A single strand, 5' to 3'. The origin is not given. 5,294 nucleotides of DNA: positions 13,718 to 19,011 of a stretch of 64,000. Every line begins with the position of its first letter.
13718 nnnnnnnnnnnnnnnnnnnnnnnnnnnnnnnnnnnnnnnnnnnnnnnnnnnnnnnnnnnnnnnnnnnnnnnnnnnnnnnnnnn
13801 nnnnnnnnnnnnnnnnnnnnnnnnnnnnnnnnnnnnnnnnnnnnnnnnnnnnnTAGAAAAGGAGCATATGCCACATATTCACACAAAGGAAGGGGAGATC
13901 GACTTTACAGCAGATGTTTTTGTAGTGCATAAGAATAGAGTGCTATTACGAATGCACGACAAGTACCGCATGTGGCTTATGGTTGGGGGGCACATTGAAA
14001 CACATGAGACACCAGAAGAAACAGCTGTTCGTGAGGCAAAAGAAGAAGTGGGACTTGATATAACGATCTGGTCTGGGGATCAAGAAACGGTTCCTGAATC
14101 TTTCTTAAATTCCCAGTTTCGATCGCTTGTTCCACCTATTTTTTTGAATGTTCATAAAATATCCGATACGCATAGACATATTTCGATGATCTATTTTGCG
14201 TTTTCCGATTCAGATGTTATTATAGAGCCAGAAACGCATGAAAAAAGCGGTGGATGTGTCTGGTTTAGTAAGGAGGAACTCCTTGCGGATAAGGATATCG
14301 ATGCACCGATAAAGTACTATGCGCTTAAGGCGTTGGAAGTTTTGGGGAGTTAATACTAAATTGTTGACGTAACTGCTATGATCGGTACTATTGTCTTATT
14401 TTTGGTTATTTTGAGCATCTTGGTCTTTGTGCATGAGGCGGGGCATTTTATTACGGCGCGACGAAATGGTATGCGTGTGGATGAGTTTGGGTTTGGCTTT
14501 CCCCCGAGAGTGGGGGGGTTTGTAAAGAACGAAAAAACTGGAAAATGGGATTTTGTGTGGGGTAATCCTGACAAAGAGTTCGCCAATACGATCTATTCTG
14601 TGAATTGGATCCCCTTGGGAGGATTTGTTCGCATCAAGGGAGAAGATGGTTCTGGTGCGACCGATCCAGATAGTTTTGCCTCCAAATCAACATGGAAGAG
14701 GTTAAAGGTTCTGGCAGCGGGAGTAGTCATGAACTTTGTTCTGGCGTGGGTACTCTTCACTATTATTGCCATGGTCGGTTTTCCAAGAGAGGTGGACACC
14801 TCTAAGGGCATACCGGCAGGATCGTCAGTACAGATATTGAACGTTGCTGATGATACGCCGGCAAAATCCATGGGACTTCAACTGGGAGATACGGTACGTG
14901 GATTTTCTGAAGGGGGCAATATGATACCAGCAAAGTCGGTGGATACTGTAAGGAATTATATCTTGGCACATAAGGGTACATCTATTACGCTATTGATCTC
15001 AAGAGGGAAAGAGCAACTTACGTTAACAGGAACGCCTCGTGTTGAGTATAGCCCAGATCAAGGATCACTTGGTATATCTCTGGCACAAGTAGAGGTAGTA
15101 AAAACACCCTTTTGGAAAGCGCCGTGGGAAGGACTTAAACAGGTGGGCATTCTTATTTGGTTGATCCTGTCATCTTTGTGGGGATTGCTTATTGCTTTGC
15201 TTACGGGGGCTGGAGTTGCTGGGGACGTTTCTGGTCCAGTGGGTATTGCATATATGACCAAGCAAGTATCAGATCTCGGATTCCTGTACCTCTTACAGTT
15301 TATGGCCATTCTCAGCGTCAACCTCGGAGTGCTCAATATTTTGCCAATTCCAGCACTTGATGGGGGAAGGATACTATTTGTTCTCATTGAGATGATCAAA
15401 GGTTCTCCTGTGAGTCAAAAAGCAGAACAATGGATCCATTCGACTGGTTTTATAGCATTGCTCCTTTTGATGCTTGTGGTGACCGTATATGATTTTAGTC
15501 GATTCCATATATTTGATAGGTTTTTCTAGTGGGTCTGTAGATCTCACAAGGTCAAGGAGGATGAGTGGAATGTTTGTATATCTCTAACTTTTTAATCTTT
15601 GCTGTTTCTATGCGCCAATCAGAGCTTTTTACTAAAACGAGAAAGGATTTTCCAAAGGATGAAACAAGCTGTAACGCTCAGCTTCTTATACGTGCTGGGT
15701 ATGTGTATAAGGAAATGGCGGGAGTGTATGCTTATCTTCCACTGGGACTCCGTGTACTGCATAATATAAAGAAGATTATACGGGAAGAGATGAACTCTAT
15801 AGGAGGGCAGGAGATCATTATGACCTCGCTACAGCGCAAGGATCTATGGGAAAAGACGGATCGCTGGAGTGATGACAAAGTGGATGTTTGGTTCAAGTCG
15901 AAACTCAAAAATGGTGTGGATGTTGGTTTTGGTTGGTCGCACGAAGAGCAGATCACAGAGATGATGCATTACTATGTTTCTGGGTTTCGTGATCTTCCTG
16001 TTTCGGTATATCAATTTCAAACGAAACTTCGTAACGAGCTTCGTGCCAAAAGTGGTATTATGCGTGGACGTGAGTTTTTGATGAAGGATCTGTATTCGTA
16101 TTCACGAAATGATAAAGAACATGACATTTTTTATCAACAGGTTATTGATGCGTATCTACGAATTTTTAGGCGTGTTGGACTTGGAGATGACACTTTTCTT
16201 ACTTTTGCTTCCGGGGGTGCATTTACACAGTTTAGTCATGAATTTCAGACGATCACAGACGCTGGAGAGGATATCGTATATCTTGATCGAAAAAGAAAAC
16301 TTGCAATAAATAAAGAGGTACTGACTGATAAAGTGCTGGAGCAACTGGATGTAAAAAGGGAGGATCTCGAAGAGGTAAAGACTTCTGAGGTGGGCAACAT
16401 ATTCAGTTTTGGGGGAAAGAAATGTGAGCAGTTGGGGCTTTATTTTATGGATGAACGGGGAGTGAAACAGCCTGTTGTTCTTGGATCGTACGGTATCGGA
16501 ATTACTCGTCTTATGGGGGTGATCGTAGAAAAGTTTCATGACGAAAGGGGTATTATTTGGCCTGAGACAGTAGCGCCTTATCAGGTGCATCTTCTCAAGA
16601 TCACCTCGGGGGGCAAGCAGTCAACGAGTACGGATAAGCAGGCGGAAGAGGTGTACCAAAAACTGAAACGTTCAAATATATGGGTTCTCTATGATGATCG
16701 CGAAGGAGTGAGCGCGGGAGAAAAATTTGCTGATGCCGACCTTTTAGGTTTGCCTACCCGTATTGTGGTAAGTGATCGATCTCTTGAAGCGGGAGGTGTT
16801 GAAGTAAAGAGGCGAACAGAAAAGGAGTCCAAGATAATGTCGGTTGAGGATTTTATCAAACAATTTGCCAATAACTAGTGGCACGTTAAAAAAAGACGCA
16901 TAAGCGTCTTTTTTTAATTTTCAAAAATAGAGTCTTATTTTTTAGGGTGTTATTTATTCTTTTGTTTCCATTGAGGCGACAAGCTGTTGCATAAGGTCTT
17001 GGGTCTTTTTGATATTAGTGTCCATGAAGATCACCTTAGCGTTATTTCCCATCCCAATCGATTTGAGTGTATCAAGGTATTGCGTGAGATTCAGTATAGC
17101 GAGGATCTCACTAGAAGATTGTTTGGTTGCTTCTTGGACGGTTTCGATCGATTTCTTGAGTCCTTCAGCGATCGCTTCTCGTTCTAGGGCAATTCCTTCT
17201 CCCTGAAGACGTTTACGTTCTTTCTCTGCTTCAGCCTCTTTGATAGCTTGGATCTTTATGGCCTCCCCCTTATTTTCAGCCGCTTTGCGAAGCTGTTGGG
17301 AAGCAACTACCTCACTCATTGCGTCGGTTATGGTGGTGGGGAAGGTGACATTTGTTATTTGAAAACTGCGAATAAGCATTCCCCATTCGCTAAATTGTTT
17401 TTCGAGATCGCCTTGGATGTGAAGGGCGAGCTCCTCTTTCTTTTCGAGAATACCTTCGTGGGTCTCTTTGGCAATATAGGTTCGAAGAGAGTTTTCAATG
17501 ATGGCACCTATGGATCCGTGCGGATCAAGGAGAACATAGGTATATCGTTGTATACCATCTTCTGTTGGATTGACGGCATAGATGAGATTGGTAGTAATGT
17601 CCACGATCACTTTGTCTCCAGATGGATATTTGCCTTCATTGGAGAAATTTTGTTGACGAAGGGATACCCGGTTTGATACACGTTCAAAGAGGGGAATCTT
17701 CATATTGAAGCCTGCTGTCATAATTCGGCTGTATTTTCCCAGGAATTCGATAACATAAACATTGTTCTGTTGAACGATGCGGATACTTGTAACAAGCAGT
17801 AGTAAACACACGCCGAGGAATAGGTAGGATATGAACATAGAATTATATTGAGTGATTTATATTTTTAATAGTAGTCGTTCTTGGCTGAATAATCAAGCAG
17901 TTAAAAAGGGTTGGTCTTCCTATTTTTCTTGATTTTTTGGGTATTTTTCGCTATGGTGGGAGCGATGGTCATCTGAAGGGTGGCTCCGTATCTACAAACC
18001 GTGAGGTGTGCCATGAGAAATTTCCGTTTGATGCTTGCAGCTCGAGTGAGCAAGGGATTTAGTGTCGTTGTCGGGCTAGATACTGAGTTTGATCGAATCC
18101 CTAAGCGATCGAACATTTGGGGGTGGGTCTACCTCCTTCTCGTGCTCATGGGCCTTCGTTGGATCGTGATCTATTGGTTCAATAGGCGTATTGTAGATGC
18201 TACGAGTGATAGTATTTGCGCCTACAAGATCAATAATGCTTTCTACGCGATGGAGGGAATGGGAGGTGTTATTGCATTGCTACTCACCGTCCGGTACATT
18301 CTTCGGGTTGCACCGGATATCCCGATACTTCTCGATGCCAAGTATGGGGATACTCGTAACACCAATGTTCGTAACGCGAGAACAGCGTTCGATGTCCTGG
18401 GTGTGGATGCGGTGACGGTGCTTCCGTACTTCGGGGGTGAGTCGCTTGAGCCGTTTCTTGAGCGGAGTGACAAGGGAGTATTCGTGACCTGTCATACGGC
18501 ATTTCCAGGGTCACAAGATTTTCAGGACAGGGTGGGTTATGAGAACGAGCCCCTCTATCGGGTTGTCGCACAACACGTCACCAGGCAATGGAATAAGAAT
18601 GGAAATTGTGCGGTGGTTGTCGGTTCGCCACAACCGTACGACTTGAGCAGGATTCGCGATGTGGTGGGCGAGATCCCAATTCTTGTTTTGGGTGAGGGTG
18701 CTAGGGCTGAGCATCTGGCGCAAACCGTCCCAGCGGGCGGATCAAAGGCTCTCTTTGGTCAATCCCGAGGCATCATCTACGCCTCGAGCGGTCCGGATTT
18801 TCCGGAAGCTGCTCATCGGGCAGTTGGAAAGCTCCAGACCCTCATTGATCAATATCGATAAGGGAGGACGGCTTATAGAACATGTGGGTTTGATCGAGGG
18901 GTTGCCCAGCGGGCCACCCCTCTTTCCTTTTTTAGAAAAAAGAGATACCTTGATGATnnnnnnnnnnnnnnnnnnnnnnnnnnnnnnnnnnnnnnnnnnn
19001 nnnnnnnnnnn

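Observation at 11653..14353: Tandem array of five Nudix hydrolase paralogs interleaved with a CoA-binding protein; eight Nudix genes in the window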

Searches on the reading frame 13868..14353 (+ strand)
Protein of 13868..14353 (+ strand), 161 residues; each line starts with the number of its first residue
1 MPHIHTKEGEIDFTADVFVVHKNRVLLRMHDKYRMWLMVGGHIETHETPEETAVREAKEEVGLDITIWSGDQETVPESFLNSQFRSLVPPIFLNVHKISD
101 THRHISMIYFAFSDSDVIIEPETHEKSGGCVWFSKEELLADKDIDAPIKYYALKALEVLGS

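Call 7: search_protein_families(library=pfam, proteins=[window:13868-14353:+], max_evalue=0.01)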
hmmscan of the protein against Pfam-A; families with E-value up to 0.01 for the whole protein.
window:13868-14353:+ (161 aa): 2 families
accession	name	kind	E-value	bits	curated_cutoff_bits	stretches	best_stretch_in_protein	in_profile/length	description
PF00293.34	NUDIX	-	5.7e-15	56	21.1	1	16-145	7-125/134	NUDIX domain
PF14815.12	NUDIX_4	-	0.0021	18.3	35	0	34-150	25-109/113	NUDIX domain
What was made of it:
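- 13868..14353 (+): N6: Nudix with a canonical box, from an uncharacterised family. PF00293, 56 bits (call 7).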

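Call 8: search_protein_families(library=ncbifam, proteins=[window:13868-14353:+], max_evalue=0.01)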
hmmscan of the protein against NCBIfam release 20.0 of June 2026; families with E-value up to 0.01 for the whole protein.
window:13868-14353:+ (161 aa): 18 families
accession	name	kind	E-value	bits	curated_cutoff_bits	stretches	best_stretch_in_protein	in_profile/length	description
NF006961.0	PRK09438.1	equivalog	1.4e-07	31.1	103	1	23-66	21-64/151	dihydroneopterin triphosphate diphosphatase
NF041652.1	Nud_hyd_Dein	equivalog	6.8e-07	29.6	200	1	14-66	24-75/152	Nudix hydrolase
NF008044.0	PRK10776.1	equivalog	1.7e-06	28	148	1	34-66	31-63/130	8-oxo-dGTP diphosphatase MutT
TIGR00586.1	mutt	equivalog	6.7e-05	22.9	97.9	1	36-65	34-63/129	8-oxo-dGTP diphosphatase MutT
NF001299.0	PRK00241.1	equivalog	8e-05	22.2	158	1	17-66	140-191/263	NAD(+) diphosphatase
TIGR02705.1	nudix_YtkD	equivalog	0.00016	21.3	154.4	1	14-63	24-74/156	RNA deprotection pyrophosphohydrolase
NF007834.0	PRK10546.1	equivalog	0.00038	20.3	156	1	29-67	25-63/135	pyrimidine (deoxy)nucleoside triphosphate diphosphatase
NF006530.0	PRK08999.1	equivalog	0.00041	19.5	245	1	15-67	10-66/315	Nudix family hydrolase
NF011963.0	PRK15434.1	subfamily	0.00042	20.1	146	1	35-152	44-148/159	GDP-mannose mannosyl hydrolase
NF001938.0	PRK00714.1-5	equivalog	0.00045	19.6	116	1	16-64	26-75/172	RNA pyrophosphohydrolase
NF001937.0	PRK00714.1-4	equivalog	0.00092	18.9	139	1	17-64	14-61/161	RNA pyrophosphohydrolase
NF008003.0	PRK10729.1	equivalog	0.0015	17.8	248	1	35-65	89-121/210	ADP-ribose diphosphatase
TIGR00052.1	TIGR00052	subfamily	0.0024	17.5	79.55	1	37-65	83-111/188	nudix-type nucleoside diphosphatase, YffH/AdpP family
NF008736.0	PRK11762.1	equivalog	0.0031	17.1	169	1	31-64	72-104/186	ADP compounds hydrolase NudE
NF001935.0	PRK00714.1-2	equivalog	0.0036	16.8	259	1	17-64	14-61/183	RNA pyrophosphohydrolase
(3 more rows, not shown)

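Call 11: find_encoding_contigs(protein=window:13868-14353:+, flank=10000, max_places=6)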
Protein window:13868-14353:+ (161 aa): 2 contigs read that carry it; 2 places shown.
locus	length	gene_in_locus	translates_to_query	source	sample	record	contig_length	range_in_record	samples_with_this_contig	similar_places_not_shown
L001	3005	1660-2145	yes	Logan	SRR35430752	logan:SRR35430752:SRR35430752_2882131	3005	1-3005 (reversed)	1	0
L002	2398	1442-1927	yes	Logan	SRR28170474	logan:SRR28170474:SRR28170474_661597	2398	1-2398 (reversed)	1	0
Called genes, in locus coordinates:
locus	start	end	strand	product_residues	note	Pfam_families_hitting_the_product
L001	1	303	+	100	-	?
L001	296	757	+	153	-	PF00293:NUDIX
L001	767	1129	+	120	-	PF13380:CoA_binding_2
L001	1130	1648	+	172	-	PF00293:NUDIX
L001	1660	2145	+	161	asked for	PF00293:NUDIX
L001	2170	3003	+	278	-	?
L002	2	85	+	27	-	?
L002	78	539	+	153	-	PF00293:NUDIX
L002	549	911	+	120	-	PF13380:CoA_binding_2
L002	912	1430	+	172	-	PF00293:NUDIX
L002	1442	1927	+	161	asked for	PF00293:NUDIX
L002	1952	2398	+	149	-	?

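Call 26: search_solved_structures(query=window:13868-14353:+, max_evalue=0.001)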
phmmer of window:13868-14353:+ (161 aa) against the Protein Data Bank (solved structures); distinct sequences matched with E-value up to 0.001: 7.
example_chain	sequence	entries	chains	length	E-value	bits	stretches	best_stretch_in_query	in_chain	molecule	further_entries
3f6a_A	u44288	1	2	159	5.8e-24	88.1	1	12-159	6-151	Hydrolase, NUDIX family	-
1jrk_A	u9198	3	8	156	5e-06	29.8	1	19-110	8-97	Nudix homolog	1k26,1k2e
3fcm_A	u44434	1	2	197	2.8e-05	27.4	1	12-134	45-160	Hydrolase, NUDIX family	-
3id9_A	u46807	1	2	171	0.00026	24.2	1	22-67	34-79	MutT/NUDIX family protein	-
1vc8_A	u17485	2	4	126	0.00034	23.8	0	19-64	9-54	Ndx1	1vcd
3smd_A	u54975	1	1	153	0.00079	22.6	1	11-67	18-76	MutT/NUDIX family protein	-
1vc9_A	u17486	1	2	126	0.00087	22.5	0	19-64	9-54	Ndx1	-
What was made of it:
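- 13868..14353 (+): PDB 3f6a (NUDIX family hydrolase, function unassigned) at E 6e-24 (call 26).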

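Call 44: search_protein_families(library=padloc, proteins=[window:13868-14353:+], max_evalue=0.01)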
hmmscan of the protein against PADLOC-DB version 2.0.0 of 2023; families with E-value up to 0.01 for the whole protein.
window:13868-14353:+ (161 aa): 1 family
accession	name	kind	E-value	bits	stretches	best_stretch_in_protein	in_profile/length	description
PDLC04899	PDC-S07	-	5.8e-08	30.5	1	21-67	16-66/135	-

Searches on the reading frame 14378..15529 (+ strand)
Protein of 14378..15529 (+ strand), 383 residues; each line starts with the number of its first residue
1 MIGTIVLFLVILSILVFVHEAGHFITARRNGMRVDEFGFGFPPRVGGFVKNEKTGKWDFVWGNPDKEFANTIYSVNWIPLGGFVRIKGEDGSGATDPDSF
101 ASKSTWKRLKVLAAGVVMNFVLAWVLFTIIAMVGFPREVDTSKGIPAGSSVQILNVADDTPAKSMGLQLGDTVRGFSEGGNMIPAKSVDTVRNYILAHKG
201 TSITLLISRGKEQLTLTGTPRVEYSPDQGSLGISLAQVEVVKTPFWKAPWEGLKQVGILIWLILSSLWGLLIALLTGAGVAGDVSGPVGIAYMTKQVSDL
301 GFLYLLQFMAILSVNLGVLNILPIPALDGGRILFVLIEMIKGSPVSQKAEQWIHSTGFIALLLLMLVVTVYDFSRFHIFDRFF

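Call 31: search_protein_families(library=pfam, proteins=[window:14378-15529:+], max_evalue=0.001)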
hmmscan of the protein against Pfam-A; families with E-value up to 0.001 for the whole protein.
window:14378-15529:+ (383 aa): 2 families
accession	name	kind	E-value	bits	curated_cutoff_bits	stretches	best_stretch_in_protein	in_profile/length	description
PF02163.28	Peptidase_M50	-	3.7e-54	183.8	27.2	2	68-364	44-221/221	Peptidase family M50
PF13180.12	PDZ_2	-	0.00012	22.7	27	1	150-217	13-77/80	PDZ domain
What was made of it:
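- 14378..15529 (+): rseP (site-2 protease), the downstream backbone gene. PF02163, 184 bits (call 31).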

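Call 33: find_related_loci(query=window:14378-15529:+, collection=genome_contigs, flank=10000)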
Query window:14378-15529:+ (383 aa) in genome_contigs; peptide patterns used: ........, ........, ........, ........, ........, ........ (x = any residue, [..] = any of these).
31 stretches matched a pattern; 3 encode a relative of the query (tblastn E <= 1e-3); 3 distinct loci.
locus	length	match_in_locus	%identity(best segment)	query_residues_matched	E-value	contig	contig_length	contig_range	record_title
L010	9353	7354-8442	49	18-378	2e-116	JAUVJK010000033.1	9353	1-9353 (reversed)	MAG: Candidatus Moraniibacteriota bacterium isolate CSMAG_452 CSMAG_452_k127_3292739_length_9353_cov_15.0000, whole geno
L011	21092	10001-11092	51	17-381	4e-116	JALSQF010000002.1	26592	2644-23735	MAG: Candidatus Moraniibacteriota bacterium isolate 356-284_metabat2_scaf2bin.121 356-284_scaffold_108_c2, whole genome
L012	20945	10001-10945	39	6-358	4e-65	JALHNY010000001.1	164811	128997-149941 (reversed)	MAG: Candidatus Paceibacterota bacterium isolate Bin_78_2_sub c_000000000615, whole genome shotgun sequence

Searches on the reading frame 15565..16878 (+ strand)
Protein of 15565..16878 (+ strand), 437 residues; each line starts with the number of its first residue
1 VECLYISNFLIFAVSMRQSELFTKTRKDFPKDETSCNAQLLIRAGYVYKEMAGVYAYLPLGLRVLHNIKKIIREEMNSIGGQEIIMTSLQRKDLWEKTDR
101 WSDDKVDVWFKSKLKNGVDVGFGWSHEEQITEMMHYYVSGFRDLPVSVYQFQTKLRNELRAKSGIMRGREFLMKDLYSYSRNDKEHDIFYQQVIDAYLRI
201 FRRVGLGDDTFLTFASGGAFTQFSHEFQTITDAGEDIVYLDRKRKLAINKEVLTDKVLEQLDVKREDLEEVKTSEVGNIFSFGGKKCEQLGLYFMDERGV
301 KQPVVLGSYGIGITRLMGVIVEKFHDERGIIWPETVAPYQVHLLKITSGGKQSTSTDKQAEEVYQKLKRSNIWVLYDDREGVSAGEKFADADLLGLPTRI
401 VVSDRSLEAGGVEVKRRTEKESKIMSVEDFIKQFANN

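Call 31: search_protein_families(library=pfam, proteins=[window:15565-16878:+], max_evalue=0.001)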
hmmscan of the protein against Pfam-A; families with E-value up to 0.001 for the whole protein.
window:15565-16878:+ (437 aa): 2 families
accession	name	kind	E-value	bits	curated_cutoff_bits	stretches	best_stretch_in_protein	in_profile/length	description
PF00587.30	tRNA-synt_2b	-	1.4e-18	68.1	29.3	1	125-323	16-178/179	tRNA synthetase class II core domain (G, H, P, S and T)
PF03129.25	HGTP_anticodon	-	2.9e-17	63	21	1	354-435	12-92/94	Anticodon binding domain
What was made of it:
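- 15565..16878 (+): proS (prolyl-tRNA synthetase), the end of the tightly packed string. PF00587 and PF03129 (call 31).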

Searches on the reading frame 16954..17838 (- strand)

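Call 31: search_protein_families(library=pfam, proteins=[window:16954-17838:-], max_evalue=0.001)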
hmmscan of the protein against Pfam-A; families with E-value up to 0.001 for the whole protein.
window:16954-17838:- (294 aa): 1 family
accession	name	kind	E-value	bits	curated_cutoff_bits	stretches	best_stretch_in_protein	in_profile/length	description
PF01145.31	Band_7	-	6.1e-27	95.2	23.6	1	21-196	2-166/176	SPFH domain / Band 7 family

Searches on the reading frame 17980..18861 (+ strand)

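Call 69: search_protein_families(library=pfam, proteins=[window:17980-18861:+], max_evalue=0.0001)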
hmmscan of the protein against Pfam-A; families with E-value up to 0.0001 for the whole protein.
window:17980-18861:+ (293 aa): 1 family
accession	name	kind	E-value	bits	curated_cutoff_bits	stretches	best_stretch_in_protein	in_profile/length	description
PF00215.30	OMPdecase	-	1.2e-15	58.4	27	1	70-241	17-177/221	Orotidine 5'-phosphate decarboxylase / HUMPS family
